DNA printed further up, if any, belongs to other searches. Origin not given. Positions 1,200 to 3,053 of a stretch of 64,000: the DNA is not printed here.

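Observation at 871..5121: Translationally coupled GtrA - GT39 - GT2 - GT39 module: a candidate lipid-carrier-dependent O-glycosylation system with two PMT-like paralogs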

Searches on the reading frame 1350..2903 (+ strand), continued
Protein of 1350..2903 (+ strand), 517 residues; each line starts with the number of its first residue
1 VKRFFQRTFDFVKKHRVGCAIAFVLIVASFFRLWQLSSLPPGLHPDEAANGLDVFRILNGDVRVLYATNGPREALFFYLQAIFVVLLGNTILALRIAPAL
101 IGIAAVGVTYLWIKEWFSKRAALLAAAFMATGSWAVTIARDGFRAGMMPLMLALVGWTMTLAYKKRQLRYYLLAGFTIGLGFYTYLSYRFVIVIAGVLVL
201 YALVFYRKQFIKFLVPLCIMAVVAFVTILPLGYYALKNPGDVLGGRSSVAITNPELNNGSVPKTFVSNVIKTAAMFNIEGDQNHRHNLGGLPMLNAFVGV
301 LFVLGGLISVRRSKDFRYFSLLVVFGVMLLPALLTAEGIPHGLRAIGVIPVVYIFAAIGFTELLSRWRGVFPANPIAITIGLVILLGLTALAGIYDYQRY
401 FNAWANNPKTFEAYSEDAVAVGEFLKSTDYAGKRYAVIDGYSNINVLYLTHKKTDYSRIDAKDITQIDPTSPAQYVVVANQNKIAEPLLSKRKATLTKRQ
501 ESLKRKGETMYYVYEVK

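Call 17: find_encoding_contigs(protein=P0042, flank=6000, max_places=2)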
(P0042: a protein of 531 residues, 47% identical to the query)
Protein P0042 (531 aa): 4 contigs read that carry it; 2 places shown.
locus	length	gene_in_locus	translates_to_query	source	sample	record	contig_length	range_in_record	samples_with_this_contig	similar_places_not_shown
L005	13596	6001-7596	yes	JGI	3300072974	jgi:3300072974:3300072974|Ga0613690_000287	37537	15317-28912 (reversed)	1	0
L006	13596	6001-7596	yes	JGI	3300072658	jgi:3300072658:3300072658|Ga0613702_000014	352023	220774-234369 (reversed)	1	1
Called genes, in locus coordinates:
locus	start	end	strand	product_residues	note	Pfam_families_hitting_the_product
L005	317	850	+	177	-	PF00466:Ribosomal_L10, PF27436:RL10_C (faint)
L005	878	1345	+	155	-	PF16320:Ribosomal_L12_N, PF00542:Ribosomal_L12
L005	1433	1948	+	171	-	-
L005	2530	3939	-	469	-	PF00772:DnaB, PF03796:DnaB_C, PF06745:ATPase (weak), PF13481:AAA_25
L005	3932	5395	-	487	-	PF05496:RuvB_N (faint), PF13177:DNA_pol3_delta2, PF13604:AAA_30 (weak), PF00004:AAA, PF07728:AAA_5, PF13401:AAA_22, PF22608:DNAX_ATPase_lid, PF12169:DNA_pol3_gamma3 (weak), +2 more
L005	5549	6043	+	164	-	PF04138:GtrA_DPMS_TM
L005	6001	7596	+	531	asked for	PF02516:STT3 (weak), PF13231:PMT_2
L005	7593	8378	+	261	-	PF00535:Glycos_transf_2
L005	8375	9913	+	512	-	PF13231:PMT_2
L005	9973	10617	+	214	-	PF13489:Methyltransf_23, PF05175:MTS, PF03848:TehB, PF01209:Ubie_methyltran, PF08241:Methyltransf_11, PF08242:Methyltransf_12, PF13649:Methyltransf_25, PF13847:Methyltransf_31, +1 more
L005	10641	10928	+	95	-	PF02575:YbaB_DNA_bd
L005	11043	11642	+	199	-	PF21176:RecR_HhH, PF02132:RecR_ZnF (weak), PF13662:Toprim_4, PF01751:Toprim, PF21175:RecR_C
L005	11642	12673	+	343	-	PF01368:DHH, PF02272:DHHA1 (faint)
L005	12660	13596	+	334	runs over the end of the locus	-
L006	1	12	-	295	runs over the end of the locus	PF00303:Thymidylat_synt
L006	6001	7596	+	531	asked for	PF02516:STT3 (weak), PF13231:PMT_2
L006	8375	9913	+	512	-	PF13231:PMT_2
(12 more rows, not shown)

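Call 26: search_solved_structures(query=A1, max_evalue=1, show_alignments=2)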
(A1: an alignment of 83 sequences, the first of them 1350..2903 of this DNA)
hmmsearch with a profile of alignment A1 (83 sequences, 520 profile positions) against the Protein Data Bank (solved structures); distinct sequences matched with E-value up to 1: 2.
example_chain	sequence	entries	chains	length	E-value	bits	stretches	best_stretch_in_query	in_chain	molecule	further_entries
3waj_A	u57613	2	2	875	0.0057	18.5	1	83-225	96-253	Transmembrane oligosaccharyl transferase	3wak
5gmy_A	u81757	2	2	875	0.0057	18.5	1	83-225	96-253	Transmembrane oligosaccharyl transferase, putative | Dolichyl-phosphooligosaccharide-protein glycotransferase 3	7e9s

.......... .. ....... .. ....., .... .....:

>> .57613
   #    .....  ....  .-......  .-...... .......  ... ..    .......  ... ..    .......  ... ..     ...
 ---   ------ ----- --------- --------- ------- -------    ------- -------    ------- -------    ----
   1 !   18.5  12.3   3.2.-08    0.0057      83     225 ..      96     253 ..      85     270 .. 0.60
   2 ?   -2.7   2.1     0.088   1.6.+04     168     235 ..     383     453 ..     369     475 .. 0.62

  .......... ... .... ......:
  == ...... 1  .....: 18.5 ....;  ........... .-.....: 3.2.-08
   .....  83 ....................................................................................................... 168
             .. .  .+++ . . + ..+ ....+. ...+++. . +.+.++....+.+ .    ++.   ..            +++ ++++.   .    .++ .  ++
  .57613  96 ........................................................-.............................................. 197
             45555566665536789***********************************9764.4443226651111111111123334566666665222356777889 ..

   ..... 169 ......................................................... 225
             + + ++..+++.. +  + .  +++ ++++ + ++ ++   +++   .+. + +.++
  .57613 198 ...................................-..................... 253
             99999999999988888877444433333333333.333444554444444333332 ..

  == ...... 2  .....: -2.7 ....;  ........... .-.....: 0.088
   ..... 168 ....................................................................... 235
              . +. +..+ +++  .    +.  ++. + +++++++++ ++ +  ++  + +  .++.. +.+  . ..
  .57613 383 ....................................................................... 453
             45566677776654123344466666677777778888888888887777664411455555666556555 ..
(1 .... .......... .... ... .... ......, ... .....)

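Call 34: predict_structure(alignment_id=A1)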
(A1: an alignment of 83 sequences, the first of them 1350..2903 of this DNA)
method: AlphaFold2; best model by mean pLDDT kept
length: 517 residues; sequences in the alignment: 83
mean_pLDDT: 93.7   pTM: 0.92
mean pLDDT of the five models: 93.7, 93.3, 93.2, 93.1, 92.3
residues with pLDDT >= 90: 444; 70-90: 65; 50-70: 8; < 50: 0
segments of 3 or more residues with pLDDT < 50: none
pLDDT, mean of each block of 10 residues (from residue 1): 93 96 98 95 92 93 83 88 97 97 98 97 98 95 88 98 96 98 90 97 96 96 97 89 67 84 91 93 88 96 98 98 97 78 90 98 96 94 96 97 93 96 97 96 96 96 91 96 97 96 94 96
secondary structure, 60 per line:
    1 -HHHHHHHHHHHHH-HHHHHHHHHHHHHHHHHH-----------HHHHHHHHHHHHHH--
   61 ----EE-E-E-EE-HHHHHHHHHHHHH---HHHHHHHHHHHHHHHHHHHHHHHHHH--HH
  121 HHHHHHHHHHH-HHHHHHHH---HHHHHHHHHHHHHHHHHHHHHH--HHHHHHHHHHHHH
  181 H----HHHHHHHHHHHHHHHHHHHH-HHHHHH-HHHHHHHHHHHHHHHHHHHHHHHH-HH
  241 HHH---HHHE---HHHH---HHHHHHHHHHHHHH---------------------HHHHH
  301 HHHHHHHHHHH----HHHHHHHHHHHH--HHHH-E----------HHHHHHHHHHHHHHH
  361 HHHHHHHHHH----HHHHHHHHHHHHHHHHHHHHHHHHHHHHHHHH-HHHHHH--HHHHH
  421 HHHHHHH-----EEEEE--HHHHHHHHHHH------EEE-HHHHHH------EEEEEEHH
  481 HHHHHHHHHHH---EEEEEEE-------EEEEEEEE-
elements in order: H2-14 H16-33 H45-58 H75-87 H91-116 H119-131 H133-140 H144-165 H168-181 H186-205 H207-212 H214-237 H239-243 H254-257 H261-274 H296-311 H316-327 H330-333 H346-370 H375-406 H408-413 H416-427 E433-437 H440-450 E457-459 H461-466 E473-478 H479-491 E495-501 E509-516

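Call 38: fold_search(model_id=the predicted structure, library=pdb)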
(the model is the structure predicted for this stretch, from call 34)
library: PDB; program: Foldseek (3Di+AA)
matches with E <= 10: 303; with E <= 0.001: 27
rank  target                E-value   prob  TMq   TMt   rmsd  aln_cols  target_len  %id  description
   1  3wak                  9.1e-10  1.00  0.55  0.35  11.9       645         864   15  Crystal structure of the Archaeoglobus fulgidus oligosaccharyltransferase (O29867_ARCFU) in the apo form (released 2013-10-30)
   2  5f15                  1.2e-09  1.00  0.62  0.60   9.4       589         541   15  Crystal Structure of ArnT from Cupriavidus metallidurans bound to Undecaprenyl phosphate (released 2016-02-17)
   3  7e9s_A                1.2e-09  1.00  0.54  0.34  12.3       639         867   15  Archaeal oligosaccharyltransferase AglB from Archaeoglobus fulgidus in complex with an inhibitory peptide and a dolich (released 2021-09-08)
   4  5gmy_A                2.9e-09  1.00  0.56  0.36  12.0       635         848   14  Crystal structure of the Archaeoglobus fulgidus oligosaccharyltransferase (O29867_ARCFU) tethered with an acceptor pep (released 2017-02-01)
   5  5ezm                  3.2e-09  1.00  0.57  0.56  10.8       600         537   13  Crystal Structure of ArnT from Cupriavidus metallidurans in the apo state (released 2016-02-17)
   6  7oci_F                9.7e-09  1.00  0.58  0.48  11.5       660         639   12  Cryo-EM structure of yeast Ost6p containing oligosaccharyltransferase complex (released 2022-02-16)
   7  3waj                  1.7e-08  1.00  0.51  0.35  11.9       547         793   16  Crystal structure of the Archaeoglobus fulgidus oligosaccharyltransferase (O29867_ARCFU) complex with Zn and sulfate (released 2013-10-30)
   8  6ezn_F                1.8e-08  1.00  0.55  0.45  12.7       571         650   13  Cryo-EM structure of the yeast oligosaccharyltransferase (OST) complex (released 2018-01-17)
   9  8age_A                3.0e-08  1.00  0.59  0.49  10.9       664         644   11  Structure of yeast oligosaccharylransferase complex with acceptor peptide bound (released 2022-12-07)
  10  8agc_A                4.1e-08  1.00  0.57  0.44  13.0       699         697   11  Structure of yeast oligosaccharylransferase complex with lipid-linked oligosaccharide and non-acceptor peptide bound (released 2022-12-07)
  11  8b6l_I                6.8e-08  1.00  0.55  0.44   9.5       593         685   11  Subtomogram average of the human Sec61-TRAP-OSTA-translocon (released 2022-12-07)
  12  6s7o_A                1.3e-07  1.00  0.57  0.46  12.3       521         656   13  Cryo-EM structure of human oligosaccharyltransferase complex OST-A (released 2019-12-18)
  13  8agb_A                1.6e-07  1.00  0.55  0.46  12.1       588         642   12  Structure of yeast oligosaccharylransferase complex with lipid-linked oligosaccharide bound (released 2022-12-07)
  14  6gxc_A                1.7e-07  1.00  0.56  0.43   7.5       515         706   14  Bacterial oligosaccharyltransferase PglB in complex with an inhibitory peptide and a reactive lipid-linked oligosaccha (released 2018-11-14)
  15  8pn9_A                2.4e-07  1.00  0.58  0.48  10.6       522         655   12  Structure of human oligosaccharyltransferase OST-A complex bound to NGI-1 (released 2024-05-08)
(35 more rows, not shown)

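Call 41: find_related_loci(query=A1, collection=genome_contigs, flank=8000)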
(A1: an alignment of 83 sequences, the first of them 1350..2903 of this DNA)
Query A1 (517 aa) in genome_contigs; peptide patterns used: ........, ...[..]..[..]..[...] (x = any residue, [..] = any of these).
290 stretches matched a pattern; 228 encode a relative of the query (tblastn E <= 1e-3); the best 80 are kept; 80 distinct loci.
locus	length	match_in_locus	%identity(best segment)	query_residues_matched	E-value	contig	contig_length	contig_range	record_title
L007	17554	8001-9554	56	1-517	0e+0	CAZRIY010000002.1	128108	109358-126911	MAG TPA_asm: uncultured Candidatus Saccharibacteria bacterium isolate SRP136066_co1_426 genome assembly, contig: NODE_65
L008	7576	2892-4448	53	1-516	5e-175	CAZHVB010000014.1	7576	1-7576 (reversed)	MAG TPA_asm: uncultured Candidatus Saccharibacteria bacterium isolate SRP200132_co1_388 genome assembly, contig: NODE_17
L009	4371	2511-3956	50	1-483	1e-154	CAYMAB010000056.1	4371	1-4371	MAG TPA_asm: uncultured Candidatus Saccharimonadales bacterium isolate binchicken_co54_498 genome assembly, contig: NODE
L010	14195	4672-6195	48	11-516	4e-145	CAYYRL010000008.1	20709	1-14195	MAG TPA_asm: uncultured Candidatus Saccharimonadales bacterium isolate SRP200132_co2_252 genome assembly, contig: NODE_2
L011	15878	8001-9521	48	14-517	9e-145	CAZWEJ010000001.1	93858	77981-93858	MAG TPA_asm: uncultured Candidatus Saccharimonadales bacterium isolate SRP133034_co1_271 genome assembly, contig: NODE_9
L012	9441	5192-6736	46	1-515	1e-143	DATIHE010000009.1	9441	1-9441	MAG TPA_asm: Candidatus Nanoarchaeia archaeon isolate SMAG_U15630 k141_1028136, whole genome shotgun sequence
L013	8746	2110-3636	45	10-516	2e-140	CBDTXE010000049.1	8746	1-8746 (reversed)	MAG TPA_asm: uncultured bacterium isolate ERR2431955_concoct_30 genome assembly, contig: ERZ23878311.5897, whole genome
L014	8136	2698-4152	46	11-506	1e-135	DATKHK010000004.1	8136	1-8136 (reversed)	MAG TPA_asm: Candidatus Saccharimonadales bacterium isolate SMAG_U14575 k141_117913, whole genome shotgun sequence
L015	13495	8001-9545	44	11-516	2e-135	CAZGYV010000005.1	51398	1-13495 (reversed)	MAG TPA_asm: uncultured Candidatus Saccharibacteria bacterium isolate SRP192515_co1_377 genome assembly, contig: NODE_46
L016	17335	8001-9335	49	24-467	4e-135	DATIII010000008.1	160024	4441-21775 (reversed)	MAG TPA_asm: Candidatus Saccharimonadales bacterium isolate SMAG_U15661 k141_744702, whole genome shotgun sequence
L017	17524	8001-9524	46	11-516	1e-134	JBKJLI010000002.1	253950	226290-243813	MAG: Candidatus Saccharimonadia bacterium isolate ant_bin.277 S1Ck117_1253219_flag_0_multi_19.9985_len_253950, whole gen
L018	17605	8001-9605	44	6-517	3e-133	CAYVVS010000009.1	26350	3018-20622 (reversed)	MAG TPA_asm: uncultured Candidatus Saccharibacteria bacterium isolate SRP170004_co1_322 genome assembly, contig: NODE_27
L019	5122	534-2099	44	1-517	6e-134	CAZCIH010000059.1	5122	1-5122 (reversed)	MAG TPA_asm: uncultured Candidatus Saccharibacteria bacterium isolate SRP189682_co1_501 genome assembly, contig: NODE_47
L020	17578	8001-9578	43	1-517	9e-132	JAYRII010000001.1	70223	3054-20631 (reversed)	MAG: Candidatus Saccharimonadia bacterium isolate SZ_szas25bin.4 k141_31203, whole genome shotgun sequence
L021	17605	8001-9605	43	6-517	2e-130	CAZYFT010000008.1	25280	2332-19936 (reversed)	MAG TPA_asm: uncultured Candidatus Saccharibacteria bacterium isolate SRP135725_co1_79 genome assembly, contig: NODE_230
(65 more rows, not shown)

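Call 64: find_encoding_contigs(protein=P0112, flank=5000, max_places=1)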
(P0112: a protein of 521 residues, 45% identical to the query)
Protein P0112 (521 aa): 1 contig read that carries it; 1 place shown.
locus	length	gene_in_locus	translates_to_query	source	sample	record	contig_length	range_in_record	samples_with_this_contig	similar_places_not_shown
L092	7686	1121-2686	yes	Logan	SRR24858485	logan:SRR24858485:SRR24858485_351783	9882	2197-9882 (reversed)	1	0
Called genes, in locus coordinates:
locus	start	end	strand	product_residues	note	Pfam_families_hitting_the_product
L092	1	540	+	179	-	?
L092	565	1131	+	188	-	PF04138:GtrA_DPMS_TM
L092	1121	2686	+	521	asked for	PF13231:PMT_2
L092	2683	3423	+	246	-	PF00535:Glycos_transf_2, PF10111:Glyco_tranf_2_2 (weak), PF13641:Glyco_tranf_2_3 (weak)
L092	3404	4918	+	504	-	PF02366:PMT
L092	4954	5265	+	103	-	PF02575:YbaB_DNA_bd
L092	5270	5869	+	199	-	PF21176:RecR_HhH, PF13662:Toprim_4, PF21175:RecR_C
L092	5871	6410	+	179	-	PF00929:RNase_T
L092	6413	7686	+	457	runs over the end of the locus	PF01406:tRNA-synt_1e, PF01921:tRNA-synt_1f (faint)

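Call 65: find_encoding_contigs(protein=P0070, flank=5000, max_places=1)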
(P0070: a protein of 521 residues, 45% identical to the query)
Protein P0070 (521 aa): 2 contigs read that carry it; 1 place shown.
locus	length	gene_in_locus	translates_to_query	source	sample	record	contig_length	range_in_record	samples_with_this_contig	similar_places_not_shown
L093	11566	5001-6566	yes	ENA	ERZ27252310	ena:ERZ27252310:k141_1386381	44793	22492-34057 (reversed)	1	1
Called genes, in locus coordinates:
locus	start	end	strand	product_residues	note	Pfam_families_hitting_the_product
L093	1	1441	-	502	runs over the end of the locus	PF06739:SBBP (faint)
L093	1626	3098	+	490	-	PF05496:RuvB_N (faint), PF13177:DNA_pol3_delta2, PF13604:AAA_30 (faint), PF00004:AAA, PF07728:AAA_5 (faint), PF13401:AAA_22 (weak), PF22608:DNAX_ATPase_lid, PF12169:DNA_pol3_gamma3 (weak), +1 more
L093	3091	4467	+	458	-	PF00772:DnaB, PF13481:AAA_25, PF03796:DnaB_C, PF06745:ATPase (faint)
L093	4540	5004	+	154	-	PF04138:GtrA_DPMS_TM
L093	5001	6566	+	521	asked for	PF02366:PMT (weak), PF02516:STT3 (weak), PF13231:PMT_2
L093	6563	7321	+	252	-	PF00535:Glycos_transf_2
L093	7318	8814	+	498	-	PF13231:PMT_2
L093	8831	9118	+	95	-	PF02575:YbaB_DNA_bd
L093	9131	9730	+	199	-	PF21176:RecR_HhH, PF13662:Toprim_4, PF01751:Toprim, PF21175:RecR_C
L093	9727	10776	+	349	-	PF01368:DHH, PF02272:DHHA1 (weak)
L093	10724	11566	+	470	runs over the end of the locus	PF00133:tRNA-synt_1 (faint), PF01406:tRNA-synt_1e, PF09334:tRNA-synt_1g (faint)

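Call 80: search_protein_families(library=pfam, proteins=[window:1350-2903:+], max_evalue=10)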
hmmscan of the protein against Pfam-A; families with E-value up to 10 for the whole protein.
window:1350-2903:+ (517 aa): 4 families
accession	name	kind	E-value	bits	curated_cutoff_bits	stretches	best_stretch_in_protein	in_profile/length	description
PF13231.12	PMT_2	-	1.4e-14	55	26.1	1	75-233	5-159/160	Dolichyl-phosphate-mannose-protein mannosyltransferase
PF02516.20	STT3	-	7.3e-05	22.9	24.5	1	83-233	87-243/405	Oligosaccharyl transferase STT3, N-terminal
PF19510.5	DUF6044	-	0.056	12.3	27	1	70-250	71-249/564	Protein of unknown function (DUF6044)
PF13651.11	EcoRI_methylase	-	0.18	11.5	26.4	1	428-501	248-324/345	Adenine-specific methyltransferase EcoRI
